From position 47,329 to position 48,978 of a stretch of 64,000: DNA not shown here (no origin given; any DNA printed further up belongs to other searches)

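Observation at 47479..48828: KAP-type P-loop NTPase as the terminal gene of a type I R-M operon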

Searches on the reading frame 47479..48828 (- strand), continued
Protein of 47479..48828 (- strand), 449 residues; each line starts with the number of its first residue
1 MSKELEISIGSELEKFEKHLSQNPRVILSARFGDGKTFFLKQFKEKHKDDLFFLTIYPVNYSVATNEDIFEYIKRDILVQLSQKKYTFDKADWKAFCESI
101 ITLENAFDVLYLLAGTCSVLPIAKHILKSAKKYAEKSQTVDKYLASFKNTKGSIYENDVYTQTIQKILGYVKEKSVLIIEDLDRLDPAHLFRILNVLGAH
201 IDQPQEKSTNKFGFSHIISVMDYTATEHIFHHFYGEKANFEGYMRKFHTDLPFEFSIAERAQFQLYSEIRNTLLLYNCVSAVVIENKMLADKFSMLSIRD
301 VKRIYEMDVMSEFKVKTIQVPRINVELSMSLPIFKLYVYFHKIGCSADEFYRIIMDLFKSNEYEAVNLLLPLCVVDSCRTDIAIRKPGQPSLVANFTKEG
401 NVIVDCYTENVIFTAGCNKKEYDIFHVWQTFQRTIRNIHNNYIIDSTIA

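Call 77: search_protein_families(library=pfam, proteins=[L013:8904-9992:+, L055:1137-1916:+, L057:8868-9995:+, L009:8696-9970:+, L021:6265-7062:+, L061:9204-9959:+, L003:6938-9958:+, L007:11363-13285:+, L012:11414-12499:+, L010:11356-15276:+], max_evalue=0.001)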
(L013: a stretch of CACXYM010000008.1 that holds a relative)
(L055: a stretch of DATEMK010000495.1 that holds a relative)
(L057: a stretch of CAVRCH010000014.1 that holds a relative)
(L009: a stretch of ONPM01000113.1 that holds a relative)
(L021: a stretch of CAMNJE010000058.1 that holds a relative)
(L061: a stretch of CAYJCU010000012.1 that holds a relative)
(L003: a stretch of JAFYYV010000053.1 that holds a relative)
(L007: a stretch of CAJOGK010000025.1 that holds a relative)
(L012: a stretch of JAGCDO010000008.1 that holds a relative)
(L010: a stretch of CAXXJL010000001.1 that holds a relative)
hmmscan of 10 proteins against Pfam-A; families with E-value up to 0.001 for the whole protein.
L013:8904-9992:+ (363 aa): 1 family
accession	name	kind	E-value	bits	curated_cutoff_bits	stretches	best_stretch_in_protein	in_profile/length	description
PF00078.32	RVT_1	-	3.7e-23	82.8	29.6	1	72-276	2-195/205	Reverse transcriptase (RNA-dependent DNA polymerase)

L055:1137-1916:+ (260 aa): 2 families
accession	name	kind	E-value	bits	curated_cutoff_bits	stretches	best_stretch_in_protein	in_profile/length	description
PF00089.32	Trypsin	-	4.6e-09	36.9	20.6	1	46-230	26-214/220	Trypsin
PF13365.12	Trypsin_2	-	1.4e-08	36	27.6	1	47-210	1-144/144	Trypsin-like peptidase domain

L057:8868-9995:+ (376 aa): 1 family
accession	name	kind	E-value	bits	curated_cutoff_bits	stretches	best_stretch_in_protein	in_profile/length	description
PF13289.12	SIR2_2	-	1.2e-06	29.1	24.5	1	170-324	3-108/141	SIR2-like domain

L009:8696-9970:+ (425 aa): 2 families
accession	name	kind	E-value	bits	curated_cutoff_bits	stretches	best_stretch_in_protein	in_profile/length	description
PF01878.24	EVE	-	3.3e-05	24.4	23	1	185-269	1-91/145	EVE domain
PF01541.30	GIY-YIG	-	7.2e-05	23.4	22.6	1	50-82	3-35/78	GIY-YIG catalytic domain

L021:6265-7062:+ (266 aa): 1 family
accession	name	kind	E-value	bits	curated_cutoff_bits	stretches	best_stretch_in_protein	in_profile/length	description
PF01541.30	GIY-YIG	-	5.3e-05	23.9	22.6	1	50-81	3-34/78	GIY-YIG catalytic domain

L061:9204-9959:+ (252 aa): 1 family
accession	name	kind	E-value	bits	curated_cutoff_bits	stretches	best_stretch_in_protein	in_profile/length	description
PF05014.21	Nuc_deoxyrib_tr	-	2.3e-05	24.9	28.8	1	62-134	45-116/117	Nucleoside 2-deoxyribosyltransferase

L003:6938-9958:+ (1007 aa): 3 families
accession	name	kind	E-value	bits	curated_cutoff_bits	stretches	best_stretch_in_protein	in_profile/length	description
PF19778.5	RE_endonuc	-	2.4e-24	85.7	23.4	1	879-989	2-104/108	Endonuclease domain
PF04851.21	ResIII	-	4.9e-18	66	22.5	1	71-255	21-163/164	Type III restriction enzyme, res subunit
PF00270.35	DEAD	-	0.0001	22.5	26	0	199-255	95-161/167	DEAD/DEAH box helicase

L007:11363-13285:+ (641 aa): 1 family
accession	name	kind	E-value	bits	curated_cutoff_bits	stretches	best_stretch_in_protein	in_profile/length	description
PF01555.25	N6_N4_Mtase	-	5.3e-37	128.3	26.7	1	67-435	1-212/221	DNA methylase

L012:11414-12499:+ (362 aa): 1 family
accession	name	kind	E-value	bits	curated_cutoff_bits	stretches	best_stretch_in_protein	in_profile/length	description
PF11185.13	DUF2971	-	4.2e-05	25.2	22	1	190-293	1-89/89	Protein of unknown function (DUF2971)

L010:11356-15276:+ (1307 aa): 8 families
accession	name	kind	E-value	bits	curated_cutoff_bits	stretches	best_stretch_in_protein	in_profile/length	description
PF05729.18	NACHT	-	1.1e-09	38.8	26.7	1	78-226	1-160/167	NACHT domain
PF13191.12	AAA_16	-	4.4e-06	27.7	32.6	1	59-117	8-63/167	AAA ATPase domain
PF25199.1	nSTAND_NTPase5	-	4.7e-06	26.9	34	1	56-164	21-113/145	Novel STAND NTPase 5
PF00004.35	AAA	-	2.4e-05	25.2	21.2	1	81-194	2-110/131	ATPase family associated with various cellular activities (AAA)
PF13401.12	AAA_22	-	4e-05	24.4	27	1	76-160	4-65/130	AAA domain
PF24883.2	NPHP3_N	-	0.00016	22.3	24.8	0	60-108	9-54/164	Nephrocystin 3, N-terminal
PF01637.24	ATPase_2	-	0.00022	21.5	33.2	0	61-190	9-152/225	ATPase domain predominantly from Archaea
PF13173.12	AAA_14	-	0.00076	19.9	27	0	78-158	3-73/129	AAA domain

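Call 79: find_related_loci(query=A1, collection=metagenome_contigs, flank=6000)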
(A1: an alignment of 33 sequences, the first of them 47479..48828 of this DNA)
Query A1 (449 aa) in metagenome_contigs; peptide patterns used: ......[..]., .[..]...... (x = any residue, [..] = any of these).
600 stretches matched a pattern (row limit reached: there are more); 302 encode a relative of the query (tblastn E <= 1e-3); the best 80 are kept; 80 distinct loci.
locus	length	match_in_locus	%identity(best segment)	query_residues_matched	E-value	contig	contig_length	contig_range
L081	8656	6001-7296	75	1-432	0e+0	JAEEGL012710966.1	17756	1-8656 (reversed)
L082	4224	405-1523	44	5-372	1e-97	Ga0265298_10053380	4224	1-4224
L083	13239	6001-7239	42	6-403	1e-86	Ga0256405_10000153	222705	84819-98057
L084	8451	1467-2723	41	6-409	5e-86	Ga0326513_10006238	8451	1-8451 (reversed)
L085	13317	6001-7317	38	7-440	8e-84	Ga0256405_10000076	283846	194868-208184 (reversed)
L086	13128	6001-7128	41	9-372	2e-80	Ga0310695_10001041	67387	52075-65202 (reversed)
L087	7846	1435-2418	46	5-320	4e-80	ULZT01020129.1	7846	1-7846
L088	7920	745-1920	42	6-381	6e-80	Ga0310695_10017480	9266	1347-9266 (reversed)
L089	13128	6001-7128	41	9-372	1e-78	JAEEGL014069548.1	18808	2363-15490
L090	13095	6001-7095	44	6-361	1e-78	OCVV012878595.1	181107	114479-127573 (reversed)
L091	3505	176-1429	40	7-414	6e-79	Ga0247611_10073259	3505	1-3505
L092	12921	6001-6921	46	7-301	9e-79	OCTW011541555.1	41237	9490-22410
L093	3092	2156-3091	47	5-300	1e-78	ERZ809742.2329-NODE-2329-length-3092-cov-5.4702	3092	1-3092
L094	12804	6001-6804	52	6-262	3e-78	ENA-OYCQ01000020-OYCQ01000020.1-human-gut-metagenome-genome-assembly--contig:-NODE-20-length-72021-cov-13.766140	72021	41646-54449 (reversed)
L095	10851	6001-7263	38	9-407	2e-77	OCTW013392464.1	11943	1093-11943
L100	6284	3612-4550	43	7-327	6e-77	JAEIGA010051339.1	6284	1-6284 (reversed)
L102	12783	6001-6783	51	6-265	1e-76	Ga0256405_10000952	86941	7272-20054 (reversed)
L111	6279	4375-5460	43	6-357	2e-75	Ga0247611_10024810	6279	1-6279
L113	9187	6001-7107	41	7-366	3e-75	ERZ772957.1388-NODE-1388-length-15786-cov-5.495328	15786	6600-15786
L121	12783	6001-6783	49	6-262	2e-74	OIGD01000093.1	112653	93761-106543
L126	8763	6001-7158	40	6-378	1e-73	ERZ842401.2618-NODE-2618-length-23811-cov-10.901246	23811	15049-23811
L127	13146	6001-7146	37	5-379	5e-76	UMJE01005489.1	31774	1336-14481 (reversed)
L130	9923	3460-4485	41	7-343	2e-73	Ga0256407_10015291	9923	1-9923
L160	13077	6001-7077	40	6-340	3e-66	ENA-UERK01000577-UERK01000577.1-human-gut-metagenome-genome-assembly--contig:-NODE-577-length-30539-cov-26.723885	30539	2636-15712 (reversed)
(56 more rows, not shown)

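Call 84: search_protein_families(library=pfam, proteins=[L016:9351-9944:+, L022:9093-9971:+, L064:9265-9948:+, L085:4804-5973:+, L102:5384-5980:+, L111:467-4339:+, L113:4054-5964:+, L121:4949-5980:+, L126:5067-5972:+, L160:4883-5986:+], max_evalue=0.001)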
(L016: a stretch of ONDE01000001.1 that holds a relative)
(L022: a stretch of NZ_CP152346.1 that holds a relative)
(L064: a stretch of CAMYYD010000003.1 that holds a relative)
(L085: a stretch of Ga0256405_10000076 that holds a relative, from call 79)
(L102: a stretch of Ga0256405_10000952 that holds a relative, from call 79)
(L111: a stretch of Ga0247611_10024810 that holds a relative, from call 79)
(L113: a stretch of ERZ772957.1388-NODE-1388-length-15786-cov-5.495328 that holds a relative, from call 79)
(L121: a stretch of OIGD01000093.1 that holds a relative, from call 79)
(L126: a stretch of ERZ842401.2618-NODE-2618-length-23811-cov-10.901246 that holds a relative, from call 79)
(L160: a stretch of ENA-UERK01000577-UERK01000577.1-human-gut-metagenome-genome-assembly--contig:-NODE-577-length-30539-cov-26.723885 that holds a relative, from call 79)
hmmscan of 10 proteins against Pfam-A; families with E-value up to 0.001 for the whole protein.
L016:9351-9944:+ (198 aa): 0 families

L022:9093-9971:+ (293 aa): 1 family
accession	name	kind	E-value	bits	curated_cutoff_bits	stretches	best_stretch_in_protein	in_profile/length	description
PF04230.19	PS_pyruv_trans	-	4.2e-14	53.6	25.3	1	104-234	99-277/280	Polysaccharide pyruvyl transferase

L064:9265-9948:+ (228 aa): 1 family
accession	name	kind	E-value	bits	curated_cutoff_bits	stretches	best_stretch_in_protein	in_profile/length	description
PF13676.11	TIR_2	-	2.9e-07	31.5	28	1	8-100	1-93/122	TIR domain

L085:4804-5973:+ (390 aa): 0 families

L102:5384-5980:+ (199 aa): 0 families

L111:467-4339:+ (1291 aa): 6 families
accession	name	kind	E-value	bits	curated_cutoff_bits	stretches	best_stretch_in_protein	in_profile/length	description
PF02384.22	N6_Mtase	-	2.7e-29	102.9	20.4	1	421-663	4-234/311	N-6 DNA Methylase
PF01420.25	Methylase_S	-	2.7e-20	73.7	22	2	1126-1270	4-160/168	Type I restriction modification DNA specificity domain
PF07669.17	Eco57I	-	9.9e-13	49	25.3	1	535-645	69-169/171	Eco57I restriction-modification methylase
PF13588.12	HSDR_N_2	-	2.6e-05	24.7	25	1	81-130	17-66/110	Type I restriction enzyme R protein N terminus (HSDR_N)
PF01170.24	UPF0020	-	0.00028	21.1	22.3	1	473-559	34-132/197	RMKL-like, methyltransferase domain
PF13847.12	Methyltransf_31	-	0.00051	20.2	27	0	470-555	6-81/145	Methyltransferase domain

L113:4054-5964:+ (637 aa): 5 families
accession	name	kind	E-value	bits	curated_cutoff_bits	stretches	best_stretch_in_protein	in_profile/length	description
PF02463.25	SMC_N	-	6.7e-11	42.5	40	1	4-360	2-202/220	RecF/RecN/SMC N terminal domain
PF13476.12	AAA_23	-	6.7e-09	37.1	27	1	7-116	2-100/201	AAA domain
PF13304.12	AAA_21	-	4.5e-06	27.4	27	0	208-356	135-299/304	AAA domain, putative AbiEii toxin, Type IV TA system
PF13175.12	AAA_15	-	6.6e-06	26.4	32.1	1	3-155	2-149/374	AAA ATPase domain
PF13555.12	AAA_29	-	7e-05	22.9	27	1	5-49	2-46/61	P-loop containing region of AAA domain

L121:4949-5980:+ (344 aa): 0 families

L126:5067-5972:+ (302 aa): 0 families

L160:4883-5986:+ (368 aa): 1 family
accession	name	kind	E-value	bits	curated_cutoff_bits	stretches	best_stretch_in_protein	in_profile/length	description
PF04230.19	PS_pyruv_trans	-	1e-29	104.8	25.3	1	13-304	1-278/280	Polysaccharide pyruvyl transferase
